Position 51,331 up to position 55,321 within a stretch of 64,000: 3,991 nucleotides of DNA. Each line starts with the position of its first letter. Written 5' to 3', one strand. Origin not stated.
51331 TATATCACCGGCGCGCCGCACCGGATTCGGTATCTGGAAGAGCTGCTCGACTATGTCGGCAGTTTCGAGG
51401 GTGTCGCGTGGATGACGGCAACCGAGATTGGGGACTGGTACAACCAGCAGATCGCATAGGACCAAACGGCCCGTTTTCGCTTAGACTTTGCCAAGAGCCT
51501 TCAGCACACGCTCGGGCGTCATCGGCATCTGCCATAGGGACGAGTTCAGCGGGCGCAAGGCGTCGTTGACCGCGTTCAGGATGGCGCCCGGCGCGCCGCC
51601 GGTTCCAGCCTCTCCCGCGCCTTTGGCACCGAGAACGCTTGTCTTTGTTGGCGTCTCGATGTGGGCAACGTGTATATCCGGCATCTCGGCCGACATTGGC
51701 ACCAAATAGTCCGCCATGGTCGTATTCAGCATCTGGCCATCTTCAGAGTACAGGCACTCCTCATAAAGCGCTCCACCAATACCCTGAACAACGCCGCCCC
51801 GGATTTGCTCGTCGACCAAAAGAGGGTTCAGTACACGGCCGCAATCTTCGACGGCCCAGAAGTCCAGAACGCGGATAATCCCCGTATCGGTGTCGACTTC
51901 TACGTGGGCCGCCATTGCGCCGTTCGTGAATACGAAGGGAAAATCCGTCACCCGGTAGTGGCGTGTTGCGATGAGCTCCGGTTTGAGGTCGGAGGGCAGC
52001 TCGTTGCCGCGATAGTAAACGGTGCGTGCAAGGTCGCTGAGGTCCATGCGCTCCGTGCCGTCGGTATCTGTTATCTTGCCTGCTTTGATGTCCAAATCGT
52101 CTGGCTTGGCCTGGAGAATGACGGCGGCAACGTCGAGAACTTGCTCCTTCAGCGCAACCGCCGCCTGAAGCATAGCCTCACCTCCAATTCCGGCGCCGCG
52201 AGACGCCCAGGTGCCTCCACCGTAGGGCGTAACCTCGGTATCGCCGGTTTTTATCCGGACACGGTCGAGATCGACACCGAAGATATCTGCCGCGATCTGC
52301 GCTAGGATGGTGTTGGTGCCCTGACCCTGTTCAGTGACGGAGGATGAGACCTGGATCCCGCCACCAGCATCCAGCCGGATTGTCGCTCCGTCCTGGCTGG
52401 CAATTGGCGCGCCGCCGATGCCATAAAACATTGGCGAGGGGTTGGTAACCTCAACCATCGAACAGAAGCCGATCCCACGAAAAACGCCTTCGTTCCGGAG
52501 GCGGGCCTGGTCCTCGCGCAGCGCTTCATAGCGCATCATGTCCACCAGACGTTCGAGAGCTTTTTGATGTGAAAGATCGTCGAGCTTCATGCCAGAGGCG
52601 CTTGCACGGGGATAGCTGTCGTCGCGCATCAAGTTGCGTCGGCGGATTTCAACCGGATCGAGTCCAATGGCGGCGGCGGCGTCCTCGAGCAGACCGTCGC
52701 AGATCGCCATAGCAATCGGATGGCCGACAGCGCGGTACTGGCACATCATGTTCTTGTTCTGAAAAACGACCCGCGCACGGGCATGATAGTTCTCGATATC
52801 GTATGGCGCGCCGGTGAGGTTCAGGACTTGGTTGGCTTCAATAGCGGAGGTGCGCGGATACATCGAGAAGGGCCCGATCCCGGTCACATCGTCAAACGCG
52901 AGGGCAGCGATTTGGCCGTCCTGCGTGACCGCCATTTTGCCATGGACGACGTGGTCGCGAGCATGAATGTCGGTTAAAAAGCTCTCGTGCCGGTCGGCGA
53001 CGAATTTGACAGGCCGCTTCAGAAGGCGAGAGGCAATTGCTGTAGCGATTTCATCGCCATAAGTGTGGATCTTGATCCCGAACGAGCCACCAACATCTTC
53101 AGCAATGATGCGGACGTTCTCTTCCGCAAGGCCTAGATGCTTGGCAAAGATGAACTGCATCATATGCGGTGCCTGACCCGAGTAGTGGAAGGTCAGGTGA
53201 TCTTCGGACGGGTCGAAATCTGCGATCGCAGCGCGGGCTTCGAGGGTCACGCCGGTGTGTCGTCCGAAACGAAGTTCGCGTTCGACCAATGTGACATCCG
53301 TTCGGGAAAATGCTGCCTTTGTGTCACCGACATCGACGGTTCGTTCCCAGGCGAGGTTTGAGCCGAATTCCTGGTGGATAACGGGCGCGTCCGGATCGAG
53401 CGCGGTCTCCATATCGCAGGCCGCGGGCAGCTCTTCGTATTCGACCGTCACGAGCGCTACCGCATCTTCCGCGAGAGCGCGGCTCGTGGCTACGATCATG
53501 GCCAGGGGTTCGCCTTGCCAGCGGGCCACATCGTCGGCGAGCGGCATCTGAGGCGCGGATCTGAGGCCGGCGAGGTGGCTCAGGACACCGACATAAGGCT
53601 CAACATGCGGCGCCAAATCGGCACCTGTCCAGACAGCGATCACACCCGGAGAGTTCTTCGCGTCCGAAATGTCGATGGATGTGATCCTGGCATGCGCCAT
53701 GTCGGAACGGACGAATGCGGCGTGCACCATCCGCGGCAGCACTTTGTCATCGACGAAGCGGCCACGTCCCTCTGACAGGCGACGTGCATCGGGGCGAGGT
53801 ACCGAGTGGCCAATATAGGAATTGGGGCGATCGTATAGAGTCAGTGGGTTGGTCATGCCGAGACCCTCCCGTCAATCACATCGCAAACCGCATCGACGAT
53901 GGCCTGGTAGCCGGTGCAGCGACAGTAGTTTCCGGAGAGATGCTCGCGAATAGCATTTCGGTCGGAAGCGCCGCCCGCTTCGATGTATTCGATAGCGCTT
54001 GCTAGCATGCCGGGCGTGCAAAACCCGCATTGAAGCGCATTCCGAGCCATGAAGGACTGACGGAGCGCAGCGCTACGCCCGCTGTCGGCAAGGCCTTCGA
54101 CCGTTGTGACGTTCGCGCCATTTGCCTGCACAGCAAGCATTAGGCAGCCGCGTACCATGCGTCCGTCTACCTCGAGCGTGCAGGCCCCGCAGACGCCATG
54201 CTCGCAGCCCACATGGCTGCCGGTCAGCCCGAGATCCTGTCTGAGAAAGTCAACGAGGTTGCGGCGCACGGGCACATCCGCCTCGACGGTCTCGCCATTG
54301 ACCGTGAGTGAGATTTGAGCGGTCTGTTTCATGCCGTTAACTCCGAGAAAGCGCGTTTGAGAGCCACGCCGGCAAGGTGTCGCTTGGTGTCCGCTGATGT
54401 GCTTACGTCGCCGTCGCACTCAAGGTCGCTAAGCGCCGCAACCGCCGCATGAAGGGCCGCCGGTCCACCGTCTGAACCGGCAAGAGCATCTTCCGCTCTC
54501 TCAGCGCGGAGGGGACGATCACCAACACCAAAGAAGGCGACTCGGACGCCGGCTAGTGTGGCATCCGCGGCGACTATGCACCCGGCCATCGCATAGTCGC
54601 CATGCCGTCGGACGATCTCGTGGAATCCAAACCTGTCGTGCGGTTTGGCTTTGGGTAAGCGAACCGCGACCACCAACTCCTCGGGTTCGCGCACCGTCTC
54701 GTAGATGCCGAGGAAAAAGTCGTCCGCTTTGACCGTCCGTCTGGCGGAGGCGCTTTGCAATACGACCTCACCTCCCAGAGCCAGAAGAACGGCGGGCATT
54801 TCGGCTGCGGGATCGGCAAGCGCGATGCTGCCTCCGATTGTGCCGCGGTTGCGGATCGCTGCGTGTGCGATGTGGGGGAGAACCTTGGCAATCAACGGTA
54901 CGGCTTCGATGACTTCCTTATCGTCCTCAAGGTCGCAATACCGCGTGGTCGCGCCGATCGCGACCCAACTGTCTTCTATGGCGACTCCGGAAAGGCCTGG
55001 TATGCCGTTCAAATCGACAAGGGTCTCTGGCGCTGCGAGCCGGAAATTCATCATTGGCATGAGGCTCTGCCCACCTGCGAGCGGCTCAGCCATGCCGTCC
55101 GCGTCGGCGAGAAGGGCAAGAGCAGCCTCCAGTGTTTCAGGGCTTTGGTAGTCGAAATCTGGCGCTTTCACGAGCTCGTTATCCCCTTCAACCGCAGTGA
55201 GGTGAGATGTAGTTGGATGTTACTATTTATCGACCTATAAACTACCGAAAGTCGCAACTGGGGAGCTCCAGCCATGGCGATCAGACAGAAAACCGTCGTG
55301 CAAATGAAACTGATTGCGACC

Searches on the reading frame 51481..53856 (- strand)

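Call 100: search_protein_families(library=pfam, proteins=[window:51481-53856:-], max_evalue=0.00001)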
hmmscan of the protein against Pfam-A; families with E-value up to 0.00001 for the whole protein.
window:51481-53856:- (791 aa): 3 families
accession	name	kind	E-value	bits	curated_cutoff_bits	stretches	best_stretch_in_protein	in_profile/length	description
PF20256.3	MoCoBD_2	-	4.6e-82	276.2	27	1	437-726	2-283/283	Molybdopterin cofactor-binding domain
PF02738.23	MoCoBD_1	-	1.7e-63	214.4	27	1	161-409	2-244/244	Molybdopterin cofactor-binding domain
PF01315.27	Ald_Xan_dh_C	-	2.5e-28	99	31.3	1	30-144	2-110/110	Aldehyde oxidase and xanthine dehydrogenase, a/b hammerhead domain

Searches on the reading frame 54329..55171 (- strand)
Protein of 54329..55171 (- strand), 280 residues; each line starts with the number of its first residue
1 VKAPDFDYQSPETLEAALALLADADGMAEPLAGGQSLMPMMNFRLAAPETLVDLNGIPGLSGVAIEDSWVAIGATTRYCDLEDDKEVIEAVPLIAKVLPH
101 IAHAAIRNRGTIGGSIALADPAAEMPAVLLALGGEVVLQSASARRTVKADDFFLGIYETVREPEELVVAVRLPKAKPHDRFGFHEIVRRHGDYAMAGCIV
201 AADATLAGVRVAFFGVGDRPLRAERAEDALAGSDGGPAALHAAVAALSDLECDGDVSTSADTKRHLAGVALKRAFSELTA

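Call 100: search_protein_families(library=pfam, proteins=[window:54329-55171:-], max_evalue=0.00001)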
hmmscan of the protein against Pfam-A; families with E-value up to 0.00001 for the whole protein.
window:54329-55171:- (280 aa): 2 families
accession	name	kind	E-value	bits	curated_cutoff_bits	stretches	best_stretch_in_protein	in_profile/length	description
PF00941.27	FAD_binding_5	-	2.2e-48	164.7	27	1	5-174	2-169/170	FAD binding domain in molybdopterin dehydrogenase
PF03450.22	CO_deh_flav_C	-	1.8e-13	50.9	25.5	1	183-277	3-101/102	CO dehydrogenase flavoprotein C-terminal domain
